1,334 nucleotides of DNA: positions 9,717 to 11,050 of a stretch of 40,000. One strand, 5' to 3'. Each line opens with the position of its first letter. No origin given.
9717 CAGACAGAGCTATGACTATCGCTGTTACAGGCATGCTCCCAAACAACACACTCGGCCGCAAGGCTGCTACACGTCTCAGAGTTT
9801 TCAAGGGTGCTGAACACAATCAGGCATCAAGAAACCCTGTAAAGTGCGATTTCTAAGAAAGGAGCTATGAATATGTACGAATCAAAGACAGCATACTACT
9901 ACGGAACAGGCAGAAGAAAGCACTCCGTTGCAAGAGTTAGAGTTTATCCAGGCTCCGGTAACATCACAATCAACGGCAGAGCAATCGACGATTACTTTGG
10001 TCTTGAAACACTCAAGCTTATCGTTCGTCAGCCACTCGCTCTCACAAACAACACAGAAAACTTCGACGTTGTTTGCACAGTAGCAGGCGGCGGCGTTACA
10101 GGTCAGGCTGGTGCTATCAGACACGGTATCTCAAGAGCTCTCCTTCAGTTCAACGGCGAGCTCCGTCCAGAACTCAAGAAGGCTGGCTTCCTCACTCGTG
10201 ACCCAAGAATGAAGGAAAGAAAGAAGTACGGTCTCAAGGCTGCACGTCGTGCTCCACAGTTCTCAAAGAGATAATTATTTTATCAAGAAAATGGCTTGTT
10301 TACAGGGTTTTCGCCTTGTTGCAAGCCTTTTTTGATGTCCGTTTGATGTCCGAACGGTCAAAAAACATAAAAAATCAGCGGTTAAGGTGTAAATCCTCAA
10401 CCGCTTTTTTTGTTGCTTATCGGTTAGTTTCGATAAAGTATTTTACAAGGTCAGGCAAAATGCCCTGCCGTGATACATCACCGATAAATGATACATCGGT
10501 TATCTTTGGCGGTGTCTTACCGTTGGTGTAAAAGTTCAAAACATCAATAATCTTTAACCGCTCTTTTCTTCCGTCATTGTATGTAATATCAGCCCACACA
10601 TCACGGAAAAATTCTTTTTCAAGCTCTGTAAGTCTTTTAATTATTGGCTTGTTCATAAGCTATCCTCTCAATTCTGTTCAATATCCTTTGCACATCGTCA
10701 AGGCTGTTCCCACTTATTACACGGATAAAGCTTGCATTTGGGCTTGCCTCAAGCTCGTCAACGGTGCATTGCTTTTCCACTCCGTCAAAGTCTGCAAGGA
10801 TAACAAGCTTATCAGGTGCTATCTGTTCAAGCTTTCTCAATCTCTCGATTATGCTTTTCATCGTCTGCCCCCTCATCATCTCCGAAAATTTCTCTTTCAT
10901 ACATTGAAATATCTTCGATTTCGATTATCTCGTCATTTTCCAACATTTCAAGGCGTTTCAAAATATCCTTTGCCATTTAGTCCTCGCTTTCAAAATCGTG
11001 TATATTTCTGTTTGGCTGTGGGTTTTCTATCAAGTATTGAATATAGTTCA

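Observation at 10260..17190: ~6.9-kb integrase/primase island inserted in the 3' end of rpsI: helper-dependent satellite (PICI-like) or mobilizable-island candidate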

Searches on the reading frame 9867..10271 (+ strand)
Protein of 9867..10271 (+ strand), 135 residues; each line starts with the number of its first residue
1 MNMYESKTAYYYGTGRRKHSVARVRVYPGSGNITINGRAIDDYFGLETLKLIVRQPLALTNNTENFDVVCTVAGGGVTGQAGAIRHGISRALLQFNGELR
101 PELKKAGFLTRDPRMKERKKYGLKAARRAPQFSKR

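Call 8: find_encoding_contigs(protein=window:9867-10271:+, flank=10000, max_places=10)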
Protein window:9867-10271:+ (135 aa): 1 contig read that carries it; 1 place shown.
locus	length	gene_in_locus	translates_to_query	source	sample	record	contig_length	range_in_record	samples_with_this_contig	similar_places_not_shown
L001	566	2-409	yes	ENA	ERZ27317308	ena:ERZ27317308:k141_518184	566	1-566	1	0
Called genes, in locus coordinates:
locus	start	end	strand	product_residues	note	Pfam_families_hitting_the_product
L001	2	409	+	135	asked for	?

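Call 17: find_encoding_contigs(protein=window:9873-10271:+, flank=10000, max_places=10)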
Protein window:9873-10271:+ (133 aa): 23 contigs read that carry it; 3 places shown.
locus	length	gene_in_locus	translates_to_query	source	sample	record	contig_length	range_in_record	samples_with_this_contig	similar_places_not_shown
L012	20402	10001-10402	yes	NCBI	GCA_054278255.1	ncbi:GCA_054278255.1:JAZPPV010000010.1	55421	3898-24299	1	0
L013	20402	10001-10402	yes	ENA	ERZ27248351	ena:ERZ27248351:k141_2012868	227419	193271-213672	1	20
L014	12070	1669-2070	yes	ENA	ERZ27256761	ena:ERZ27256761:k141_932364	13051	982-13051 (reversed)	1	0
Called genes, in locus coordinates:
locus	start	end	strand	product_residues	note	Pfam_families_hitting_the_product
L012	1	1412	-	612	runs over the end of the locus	-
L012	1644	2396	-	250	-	-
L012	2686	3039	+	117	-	PF02452:PemK_toxin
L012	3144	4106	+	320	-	PF00535:Glycos_transf_2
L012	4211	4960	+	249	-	PF01171:ATP_bind_3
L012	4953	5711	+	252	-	-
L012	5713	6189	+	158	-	PF06414:Zeta_toxin (faint), PF13238:AAA_18 (weak), PF13671:AAA_33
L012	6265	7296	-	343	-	PF00389:2-Hacid_dh, PF02826:2-Hacid_dh_C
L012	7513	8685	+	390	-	PF00390:malic, PF00208:ELFV_dehydrog (weak), PF03949:Malic_M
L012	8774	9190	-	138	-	-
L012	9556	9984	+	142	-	PF00572:Ribosomal_L13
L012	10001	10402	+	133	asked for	PF00380:Ribosomal_S9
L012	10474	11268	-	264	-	-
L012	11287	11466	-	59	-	-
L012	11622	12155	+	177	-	-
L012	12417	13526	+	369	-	PF00150:Cellulase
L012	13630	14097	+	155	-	PF06541:ABC_trans_CmpB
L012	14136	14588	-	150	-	PF00583:Acetyltransf_1, PF13508:Acetyltransf_7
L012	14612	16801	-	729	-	PF00933:Glyco_hydro_3, PF01915:Glyco_hydro_3_C, PF14310:Fn3-like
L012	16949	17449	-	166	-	PF02559:CarD_TRCF_RID (weak)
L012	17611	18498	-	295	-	PF13690:CheX (weak)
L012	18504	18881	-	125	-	PF00072:Response_reg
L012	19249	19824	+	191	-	PF13248:Zn_ribbon_3 (faint), PF19701:DUF6199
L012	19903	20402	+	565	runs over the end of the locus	PF00916:Sulfate_transp, PF01740:STAS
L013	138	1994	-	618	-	-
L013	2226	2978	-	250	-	-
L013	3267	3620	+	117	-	PF02452:PemK_toxin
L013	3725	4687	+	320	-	PF00535:Glycos_transf_2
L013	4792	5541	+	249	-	PF01171:ATP_bind_3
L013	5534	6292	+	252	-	-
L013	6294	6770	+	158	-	PF13238:AAA_18 (faint), PF13671:AAA_33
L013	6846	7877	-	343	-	PF00389:2-Hacid_dh, PF02826:2-Hacid_dh_C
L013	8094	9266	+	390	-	PF00390:malic, PF00208:ELFV_dehydrog (weak), PF03949:Malic_M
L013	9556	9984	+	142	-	PF00572:Ribosomal_L13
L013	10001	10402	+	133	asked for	PF00380:Ribosomal_S9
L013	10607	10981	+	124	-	-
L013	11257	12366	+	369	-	PF00150:Cellulase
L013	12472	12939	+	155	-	PF06541:ABC_trans_CmpB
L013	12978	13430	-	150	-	PF00583:Acetyltransf_1, PF13508:Acetyltransf_7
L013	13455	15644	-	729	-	PF00933:Glyco_hydro_3, PF01915:Glyco_hydro_3_C, PF14310:Fn3-like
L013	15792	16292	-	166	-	PF02559:CarD_TRCF_RID (weak)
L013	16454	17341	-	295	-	PF13690:CheX (weak)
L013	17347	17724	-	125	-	PF00072:Response_reg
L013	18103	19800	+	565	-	PF00916:Sulfate_transp, PF01740:STAS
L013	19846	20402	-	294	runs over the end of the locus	PF04854:DUF624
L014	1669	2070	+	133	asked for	PF00380:Ribosomal_S9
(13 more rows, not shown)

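Call 105: search_protein_families(library=pfam, proteins=[L012:10477-11268:-], max_evalue=0.001)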
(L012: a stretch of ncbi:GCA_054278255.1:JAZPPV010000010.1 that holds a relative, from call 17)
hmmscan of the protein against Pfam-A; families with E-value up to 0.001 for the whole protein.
L012:10477-11268:- (264 aa): 0 families

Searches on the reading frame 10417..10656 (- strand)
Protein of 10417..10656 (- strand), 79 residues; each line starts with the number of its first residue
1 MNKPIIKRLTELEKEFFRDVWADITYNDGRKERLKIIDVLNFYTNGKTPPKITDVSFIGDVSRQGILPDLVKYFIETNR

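Call 5: search_protein_families(library=pfam, proteins=[window:10417-10656:-], max_evalue=0.01)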
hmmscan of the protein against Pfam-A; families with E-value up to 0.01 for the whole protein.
window:10417-10656:- (79 aa): 0 families

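Call 6: search_protein_families(library=phrogs, proteins=[window:10417-10656:-], max_evalue=0.01)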
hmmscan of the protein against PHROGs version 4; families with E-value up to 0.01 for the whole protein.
window:10417-10656:- (79 aa): 0 families

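Call 76: search_protein_families(library=ncbifam, proteins=[window:10420-10656:-], max_evalue=0.01)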
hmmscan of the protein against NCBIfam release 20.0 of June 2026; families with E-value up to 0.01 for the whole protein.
window:10420-10656:- (79 aa): 0 families

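Call 77: search_protein_families(library=padloc, proteins=[window:10420-10656:-], max_evalue=0.01)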
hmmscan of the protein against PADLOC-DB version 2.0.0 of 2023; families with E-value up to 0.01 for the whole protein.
window:10420-10656:- (79 aa): 0 families

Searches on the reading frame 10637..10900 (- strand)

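Call 5: search_protein_families(library=pfam, proteins=[window:10637-10900:-], max_evalue=0.01)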
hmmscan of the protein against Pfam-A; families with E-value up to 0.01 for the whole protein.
window:10637-10900:- (87 aa): 0 families

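Call 6: search_protein_families(library=phrogs, proteins=[window:10637-10900:-], max_evalue=0.01)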
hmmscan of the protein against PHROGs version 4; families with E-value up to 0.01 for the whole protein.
window:10637-10900:- (87 aa): 0 families

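Call 76: search_protein_families(library=ncbifam, proteins=[window:10640-10900:-], max_evalue=0.01)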
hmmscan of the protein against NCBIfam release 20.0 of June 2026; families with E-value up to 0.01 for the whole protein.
window:10640-10900:- (87 aa): 1 family
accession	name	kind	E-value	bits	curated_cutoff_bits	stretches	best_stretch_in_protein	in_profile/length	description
NF052541.1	NucAsocGapRCau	equivalog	0.0084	16.2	140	0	13-40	18-42/88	nucleoid-associated protein GapR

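Call 77: search_protein_families(library=padloc, proteins=[window:10640-10900:-], max_evalue=0.01)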
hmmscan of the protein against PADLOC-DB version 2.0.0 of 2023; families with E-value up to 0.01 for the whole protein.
window:10640-10900:- (87 aa): 0 families
